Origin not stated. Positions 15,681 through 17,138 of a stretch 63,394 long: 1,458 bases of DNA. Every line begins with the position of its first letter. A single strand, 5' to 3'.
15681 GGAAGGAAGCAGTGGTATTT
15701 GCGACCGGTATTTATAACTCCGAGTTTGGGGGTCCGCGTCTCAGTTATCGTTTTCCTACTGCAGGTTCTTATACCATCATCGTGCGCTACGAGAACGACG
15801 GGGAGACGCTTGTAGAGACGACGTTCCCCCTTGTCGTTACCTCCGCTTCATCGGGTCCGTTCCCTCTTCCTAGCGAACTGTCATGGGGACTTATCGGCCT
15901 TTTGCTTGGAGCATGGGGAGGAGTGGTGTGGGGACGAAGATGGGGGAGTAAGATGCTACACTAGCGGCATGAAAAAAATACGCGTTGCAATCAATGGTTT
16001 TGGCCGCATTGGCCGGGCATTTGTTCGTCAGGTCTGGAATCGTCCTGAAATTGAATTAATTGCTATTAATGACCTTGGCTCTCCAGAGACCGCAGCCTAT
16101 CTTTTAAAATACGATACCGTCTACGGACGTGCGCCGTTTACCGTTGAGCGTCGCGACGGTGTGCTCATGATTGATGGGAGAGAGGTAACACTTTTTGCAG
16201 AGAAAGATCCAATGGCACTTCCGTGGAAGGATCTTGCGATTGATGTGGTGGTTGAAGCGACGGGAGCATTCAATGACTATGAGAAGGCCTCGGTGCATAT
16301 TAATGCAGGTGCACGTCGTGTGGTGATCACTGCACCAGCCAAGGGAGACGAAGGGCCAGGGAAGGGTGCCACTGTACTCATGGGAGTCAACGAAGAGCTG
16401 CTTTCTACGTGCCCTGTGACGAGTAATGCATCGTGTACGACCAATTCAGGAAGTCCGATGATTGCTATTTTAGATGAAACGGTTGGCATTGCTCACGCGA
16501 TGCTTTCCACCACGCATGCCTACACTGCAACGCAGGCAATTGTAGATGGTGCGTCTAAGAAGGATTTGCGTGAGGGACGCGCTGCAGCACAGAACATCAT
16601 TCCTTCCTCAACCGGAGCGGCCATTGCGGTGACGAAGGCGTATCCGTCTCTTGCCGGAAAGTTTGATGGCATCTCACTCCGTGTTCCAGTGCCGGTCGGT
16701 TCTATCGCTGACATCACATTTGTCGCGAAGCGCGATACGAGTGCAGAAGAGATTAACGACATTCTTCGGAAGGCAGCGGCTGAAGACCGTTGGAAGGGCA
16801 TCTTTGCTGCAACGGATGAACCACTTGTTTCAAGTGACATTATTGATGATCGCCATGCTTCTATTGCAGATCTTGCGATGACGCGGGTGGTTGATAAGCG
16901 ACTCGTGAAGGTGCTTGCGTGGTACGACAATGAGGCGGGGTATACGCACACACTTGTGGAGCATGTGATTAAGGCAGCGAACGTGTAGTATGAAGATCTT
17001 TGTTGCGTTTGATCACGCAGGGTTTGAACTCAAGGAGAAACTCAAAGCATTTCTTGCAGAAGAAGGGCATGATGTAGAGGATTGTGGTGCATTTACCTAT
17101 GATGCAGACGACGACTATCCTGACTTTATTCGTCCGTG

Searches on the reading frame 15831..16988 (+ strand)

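Call 61: search_protein_families(library=pfam, proteins=[window:15831-16988:+], max_evalue=0.001)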
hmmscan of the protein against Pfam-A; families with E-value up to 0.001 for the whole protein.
window:15831-16988:+ (385 aa): 2 families
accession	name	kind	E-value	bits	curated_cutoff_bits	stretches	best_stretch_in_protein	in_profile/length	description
PF02800.25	Gp_dh_C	-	1.3e-53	181.2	24.4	1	209-365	3-158/158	Glyceraldehyde 3-phosphate dehydrogenase, C-terminal domain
PF00044.30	Gp_dh_N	-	4.6e-36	123.6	31.7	1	50-149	1-100/101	Glyceraldehyde 3-phosphate dehydrogenase, NAD binding domain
